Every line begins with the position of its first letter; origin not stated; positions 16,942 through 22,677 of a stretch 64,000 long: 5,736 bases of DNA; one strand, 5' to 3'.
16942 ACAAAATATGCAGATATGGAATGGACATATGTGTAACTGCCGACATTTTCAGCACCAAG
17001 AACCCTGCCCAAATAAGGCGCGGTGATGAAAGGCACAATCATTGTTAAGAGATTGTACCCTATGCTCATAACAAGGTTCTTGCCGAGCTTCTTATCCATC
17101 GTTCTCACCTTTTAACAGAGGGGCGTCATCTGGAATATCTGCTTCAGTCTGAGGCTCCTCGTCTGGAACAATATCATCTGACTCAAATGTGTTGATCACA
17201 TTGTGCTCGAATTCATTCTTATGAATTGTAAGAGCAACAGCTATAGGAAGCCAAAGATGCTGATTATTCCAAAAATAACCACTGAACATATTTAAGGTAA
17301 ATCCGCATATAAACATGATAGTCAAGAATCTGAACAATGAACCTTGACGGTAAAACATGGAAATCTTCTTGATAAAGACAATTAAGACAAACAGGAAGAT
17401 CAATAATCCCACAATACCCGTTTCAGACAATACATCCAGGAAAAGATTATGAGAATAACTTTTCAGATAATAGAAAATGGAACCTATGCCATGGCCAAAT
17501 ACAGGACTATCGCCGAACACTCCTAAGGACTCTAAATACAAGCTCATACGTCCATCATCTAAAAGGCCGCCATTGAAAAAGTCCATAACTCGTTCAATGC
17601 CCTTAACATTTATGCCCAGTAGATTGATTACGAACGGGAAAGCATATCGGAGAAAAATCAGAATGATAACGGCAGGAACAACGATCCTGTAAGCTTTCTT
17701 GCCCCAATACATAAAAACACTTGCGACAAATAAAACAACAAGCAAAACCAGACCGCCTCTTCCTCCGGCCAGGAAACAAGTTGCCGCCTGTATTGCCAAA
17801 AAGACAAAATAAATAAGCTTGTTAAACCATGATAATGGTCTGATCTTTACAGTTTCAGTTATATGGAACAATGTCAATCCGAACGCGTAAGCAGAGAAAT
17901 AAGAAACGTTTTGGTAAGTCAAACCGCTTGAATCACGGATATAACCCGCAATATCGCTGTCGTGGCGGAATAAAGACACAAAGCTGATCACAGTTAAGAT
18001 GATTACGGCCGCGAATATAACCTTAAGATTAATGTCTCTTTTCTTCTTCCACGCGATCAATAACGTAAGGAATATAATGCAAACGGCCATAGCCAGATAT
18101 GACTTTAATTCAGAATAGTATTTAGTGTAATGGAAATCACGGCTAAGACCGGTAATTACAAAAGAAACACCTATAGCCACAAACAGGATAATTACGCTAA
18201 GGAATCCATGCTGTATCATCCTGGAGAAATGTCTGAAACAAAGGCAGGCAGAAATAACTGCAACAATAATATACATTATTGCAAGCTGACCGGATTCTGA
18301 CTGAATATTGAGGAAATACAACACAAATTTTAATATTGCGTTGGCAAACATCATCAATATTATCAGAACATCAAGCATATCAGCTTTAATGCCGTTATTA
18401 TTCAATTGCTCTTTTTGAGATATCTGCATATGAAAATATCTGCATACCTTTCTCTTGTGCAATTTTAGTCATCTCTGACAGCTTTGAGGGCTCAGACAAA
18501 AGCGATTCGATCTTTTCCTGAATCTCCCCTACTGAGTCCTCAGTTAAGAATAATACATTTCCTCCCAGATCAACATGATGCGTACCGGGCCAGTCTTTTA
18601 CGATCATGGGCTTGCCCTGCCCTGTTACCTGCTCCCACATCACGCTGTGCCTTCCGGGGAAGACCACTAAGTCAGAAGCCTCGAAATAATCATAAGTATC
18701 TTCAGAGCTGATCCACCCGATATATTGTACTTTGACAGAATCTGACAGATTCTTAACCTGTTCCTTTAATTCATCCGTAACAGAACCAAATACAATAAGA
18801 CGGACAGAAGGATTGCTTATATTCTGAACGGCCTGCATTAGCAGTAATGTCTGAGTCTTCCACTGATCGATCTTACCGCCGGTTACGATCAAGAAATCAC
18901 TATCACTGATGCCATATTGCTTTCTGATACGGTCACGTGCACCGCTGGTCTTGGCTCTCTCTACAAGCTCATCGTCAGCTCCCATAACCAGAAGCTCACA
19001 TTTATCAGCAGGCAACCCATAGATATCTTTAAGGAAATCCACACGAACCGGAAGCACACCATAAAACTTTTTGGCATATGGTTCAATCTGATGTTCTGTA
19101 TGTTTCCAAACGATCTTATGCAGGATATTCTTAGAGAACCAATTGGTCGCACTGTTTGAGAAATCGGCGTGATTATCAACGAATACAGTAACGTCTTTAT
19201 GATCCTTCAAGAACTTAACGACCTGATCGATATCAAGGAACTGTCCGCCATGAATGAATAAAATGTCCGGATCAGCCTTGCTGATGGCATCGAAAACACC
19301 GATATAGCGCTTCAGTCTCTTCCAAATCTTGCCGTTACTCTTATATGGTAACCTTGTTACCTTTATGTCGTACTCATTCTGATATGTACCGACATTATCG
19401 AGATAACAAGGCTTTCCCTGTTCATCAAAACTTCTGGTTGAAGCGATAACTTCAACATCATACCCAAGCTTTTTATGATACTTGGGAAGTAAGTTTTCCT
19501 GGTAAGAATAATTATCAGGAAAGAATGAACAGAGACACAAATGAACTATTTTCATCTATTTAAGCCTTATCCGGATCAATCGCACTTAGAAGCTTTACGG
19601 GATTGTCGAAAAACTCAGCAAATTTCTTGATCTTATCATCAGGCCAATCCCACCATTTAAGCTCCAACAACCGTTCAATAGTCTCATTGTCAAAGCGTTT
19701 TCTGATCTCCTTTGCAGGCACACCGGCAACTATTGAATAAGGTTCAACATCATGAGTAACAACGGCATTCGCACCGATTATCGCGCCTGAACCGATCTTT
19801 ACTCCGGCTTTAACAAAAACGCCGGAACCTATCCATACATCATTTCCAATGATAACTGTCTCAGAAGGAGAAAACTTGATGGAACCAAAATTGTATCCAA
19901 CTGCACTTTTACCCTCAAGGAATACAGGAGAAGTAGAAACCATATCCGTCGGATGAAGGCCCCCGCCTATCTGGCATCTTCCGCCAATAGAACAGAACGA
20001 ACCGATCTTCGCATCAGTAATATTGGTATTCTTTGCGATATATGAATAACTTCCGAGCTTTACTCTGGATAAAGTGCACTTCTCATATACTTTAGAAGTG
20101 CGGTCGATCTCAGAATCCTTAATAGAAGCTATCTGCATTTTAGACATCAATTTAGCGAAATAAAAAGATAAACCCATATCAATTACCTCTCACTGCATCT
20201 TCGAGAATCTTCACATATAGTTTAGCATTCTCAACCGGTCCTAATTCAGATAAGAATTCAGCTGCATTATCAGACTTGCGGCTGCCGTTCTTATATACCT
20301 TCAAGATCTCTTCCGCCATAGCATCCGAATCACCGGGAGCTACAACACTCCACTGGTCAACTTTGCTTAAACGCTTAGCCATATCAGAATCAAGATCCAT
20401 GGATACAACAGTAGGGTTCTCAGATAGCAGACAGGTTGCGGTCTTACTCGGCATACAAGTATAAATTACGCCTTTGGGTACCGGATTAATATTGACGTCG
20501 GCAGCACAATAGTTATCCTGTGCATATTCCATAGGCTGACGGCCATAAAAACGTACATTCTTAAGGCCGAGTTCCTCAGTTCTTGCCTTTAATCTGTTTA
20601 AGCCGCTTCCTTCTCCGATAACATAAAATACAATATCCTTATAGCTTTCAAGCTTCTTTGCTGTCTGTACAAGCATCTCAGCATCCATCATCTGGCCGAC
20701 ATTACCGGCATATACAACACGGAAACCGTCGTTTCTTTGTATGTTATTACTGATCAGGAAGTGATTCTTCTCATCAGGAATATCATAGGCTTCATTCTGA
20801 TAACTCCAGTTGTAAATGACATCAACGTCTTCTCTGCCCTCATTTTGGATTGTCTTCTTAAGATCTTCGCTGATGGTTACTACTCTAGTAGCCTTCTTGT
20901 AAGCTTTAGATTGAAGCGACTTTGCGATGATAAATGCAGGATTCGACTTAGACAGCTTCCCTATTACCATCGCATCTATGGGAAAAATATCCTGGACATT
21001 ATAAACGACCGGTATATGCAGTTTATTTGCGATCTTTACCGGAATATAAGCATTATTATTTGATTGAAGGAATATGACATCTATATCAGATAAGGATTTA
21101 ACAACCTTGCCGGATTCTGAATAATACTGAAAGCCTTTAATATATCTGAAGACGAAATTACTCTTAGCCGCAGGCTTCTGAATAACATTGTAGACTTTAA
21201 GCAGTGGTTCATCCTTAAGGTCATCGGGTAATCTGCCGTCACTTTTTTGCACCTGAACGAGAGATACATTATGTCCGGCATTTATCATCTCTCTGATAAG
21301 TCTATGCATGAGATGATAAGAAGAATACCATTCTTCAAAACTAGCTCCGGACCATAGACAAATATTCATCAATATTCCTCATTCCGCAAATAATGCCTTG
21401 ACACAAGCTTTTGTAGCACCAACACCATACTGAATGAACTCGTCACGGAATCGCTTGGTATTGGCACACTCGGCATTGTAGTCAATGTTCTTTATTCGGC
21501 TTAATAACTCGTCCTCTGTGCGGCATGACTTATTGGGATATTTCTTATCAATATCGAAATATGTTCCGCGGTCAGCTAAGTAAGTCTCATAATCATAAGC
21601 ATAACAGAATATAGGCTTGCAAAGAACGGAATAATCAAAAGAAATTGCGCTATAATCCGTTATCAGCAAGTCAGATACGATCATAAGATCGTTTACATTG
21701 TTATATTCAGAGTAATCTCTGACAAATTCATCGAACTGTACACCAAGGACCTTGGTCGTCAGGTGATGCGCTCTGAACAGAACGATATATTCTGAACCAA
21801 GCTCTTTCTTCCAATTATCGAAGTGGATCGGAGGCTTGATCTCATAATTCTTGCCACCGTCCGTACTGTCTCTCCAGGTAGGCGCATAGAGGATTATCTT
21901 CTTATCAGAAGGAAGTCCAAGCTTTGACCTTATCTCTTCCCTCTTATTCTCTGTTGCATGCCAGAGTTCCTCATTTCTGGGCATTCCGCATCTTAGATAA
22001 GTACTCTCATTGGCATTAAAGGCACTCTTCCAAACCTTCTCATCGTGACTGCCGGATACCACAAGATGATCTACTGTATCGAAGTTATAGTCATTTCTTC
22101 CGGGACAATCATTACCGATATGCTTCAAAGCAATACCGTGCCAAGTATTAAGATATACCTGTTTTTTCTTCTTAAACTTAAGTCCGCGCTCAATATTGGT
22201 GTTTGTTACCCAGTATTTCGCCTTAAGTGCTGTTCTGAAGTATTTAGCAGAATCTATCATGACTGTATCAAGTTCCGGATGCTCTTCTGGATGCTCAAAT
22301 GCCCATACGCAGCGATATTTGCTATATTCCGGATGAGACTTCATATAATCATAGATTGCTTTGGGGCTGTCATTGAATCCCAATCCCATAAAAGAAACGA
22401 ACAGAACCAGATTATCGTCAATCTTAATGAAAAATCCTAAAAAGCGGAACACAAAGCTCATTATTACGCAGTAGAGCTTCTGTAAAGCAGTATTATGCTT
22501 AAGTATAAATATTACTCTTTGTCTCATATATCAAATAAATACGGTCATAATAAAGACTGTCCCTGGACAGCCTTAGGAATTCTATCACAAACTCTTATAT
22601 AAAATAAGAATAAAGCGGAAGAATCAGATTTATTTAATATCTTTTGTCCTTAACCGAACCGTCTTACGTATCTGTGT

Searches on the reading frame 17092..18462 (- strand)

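Call 78: search_protein_families(library=pfam, proteins=[window:17092-18462:-], max_evalue=0.01)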
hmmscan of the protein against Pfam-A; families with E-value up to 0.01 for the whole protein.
window:17092-18462:- (456 aa): 1 family
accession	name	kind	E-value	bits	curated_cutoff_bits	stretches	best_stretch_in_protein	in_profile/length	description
PF04932.20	Wzy_C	-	2.3e-14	53.9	31.7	1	221-357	2-149/149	O-Antigen ligase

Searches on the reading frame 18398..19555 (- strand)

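Call 78: search_protein_families(library=pfam, proteins=[window:18398-19555:-], max_evalue=0.01)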
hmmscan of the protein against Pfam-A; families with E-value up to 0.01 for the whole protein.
window:18398-19555:- (385 aa): 4 families
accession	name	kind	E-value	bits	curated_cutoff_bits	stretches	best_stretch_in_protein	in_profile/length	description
PF00534.26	Glycos_transf_1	-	8.1e-13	48.7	26.4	1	207-368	2-171/172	Glycosyl transferases group 1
PF13692.12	Glyco_trans_1_4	-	4.5e-10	40.4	27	1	223-354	4-141/142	Glycosyl transferases group 1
PF13524.12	Glyco_trans_1_2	-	0.00021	21.7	25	1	242-376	8-135/144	Glycosyl transferase-like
PF13439.12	Glyco_transf_4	-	0.0018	18.8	28.5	1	26-195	14-168/170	Glycosyltransferase Family 4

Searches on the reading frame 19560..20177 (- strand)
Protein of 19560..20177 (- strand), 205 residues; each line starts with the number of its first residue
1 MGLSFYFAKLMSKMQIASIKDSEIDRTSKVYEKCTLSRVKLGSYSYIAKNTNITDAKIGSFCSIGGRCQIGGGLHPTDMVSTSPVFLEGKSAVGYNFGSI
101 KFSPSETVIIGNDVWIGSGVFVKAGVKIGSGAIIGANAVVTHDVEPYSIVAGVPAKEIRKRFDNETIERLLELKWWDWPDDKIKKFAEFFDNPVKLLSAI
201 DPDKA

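Call 78: search_protein_families(library=pfam, proteins=[window:19560-20177:-], max_evalue=0.01)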
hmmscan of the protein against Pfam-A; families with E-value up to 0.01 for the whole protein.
window:19560-20177:- (205 aa): 3 families
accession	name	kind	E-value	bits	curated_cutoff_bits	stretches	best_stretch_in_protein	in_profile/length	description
PF00132.30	Hexapep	-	5.6e-15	54.7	27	1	108-142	2-36/36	Bacterial transferase hexapeptide (six repeats)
PF25084.1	LbH_EIF2B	-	1.1e-07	32.3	54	1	30-72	12-55/105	EIF2B subunit epsilon LbH domain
PF14602.12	Hexapep_2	-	4.3e-06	26.8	27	1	108-141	2-33/34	Hexapeptide repeat of succinyl-transferase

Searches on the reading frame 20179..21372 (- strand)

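Call 78: search_protein_families(library=pfam, proteins=[window:20179-21372:-], max_evalue=0.01)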
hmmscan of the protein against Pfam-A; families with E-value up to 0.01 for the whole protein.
window:20179-21372:- (397 aa): 4 families
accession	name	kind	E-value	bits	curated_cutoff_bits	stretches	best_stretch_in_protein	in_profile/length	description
PF13439.12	Glyco_transf_4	-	7e-12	46.1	28.5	1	22-188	8-164/170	Glycosyltransferase Family 4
PF13692.12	Glyco_trans_1_4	-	7e-11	43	27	1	218-362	3-142/142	Glycosyl transferases group 1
PF00534.26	Glycos_transf_1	-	3.8e-09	36.8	26.4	1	214-293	13-95/172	Glycosyl transferases group 1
PF13579.12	Glyco_trans_4_4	-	6.7e-09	36.7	29.7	1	23-189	8-158/158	Glycosyl transferase 4-like domain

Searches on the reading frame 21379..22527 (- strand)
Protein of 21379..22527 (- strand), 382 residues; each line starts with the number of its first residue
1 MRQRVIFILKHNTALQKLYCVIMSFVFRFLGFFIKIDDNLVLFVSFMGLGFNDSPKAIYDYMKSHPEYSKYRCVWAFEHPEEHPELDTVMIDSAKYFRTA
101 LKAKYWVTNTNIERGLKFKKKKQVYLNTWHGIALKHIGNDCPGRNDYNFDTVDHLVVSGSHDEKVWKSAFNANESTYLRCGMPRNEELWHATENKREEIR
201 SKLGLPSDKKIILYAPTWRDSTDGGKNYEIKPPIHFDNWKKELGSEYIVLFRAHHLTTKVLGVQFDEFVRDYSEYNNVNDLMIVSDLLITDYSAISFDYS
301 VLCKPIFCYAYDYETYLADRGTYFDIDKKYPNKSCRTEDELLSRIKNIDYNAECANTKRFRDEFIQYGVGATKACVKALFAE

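Call 78: search_protein_families(library=pfam, proteins=[window:21379-22527:-], max_evalue=0.01)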
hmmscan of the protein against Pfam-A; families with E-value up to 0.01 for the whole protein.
window:21379-22527:- (382 aa): 1 family
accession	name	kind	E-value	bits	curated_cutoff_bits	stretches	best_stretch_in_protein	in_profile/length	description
PF04464.20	Glyphos_transf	-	3.3e-94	316.3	22.1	1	32-369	7-354/367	CDP-Glycerol:Poly(glycerophosphate) glycerophosphotransferase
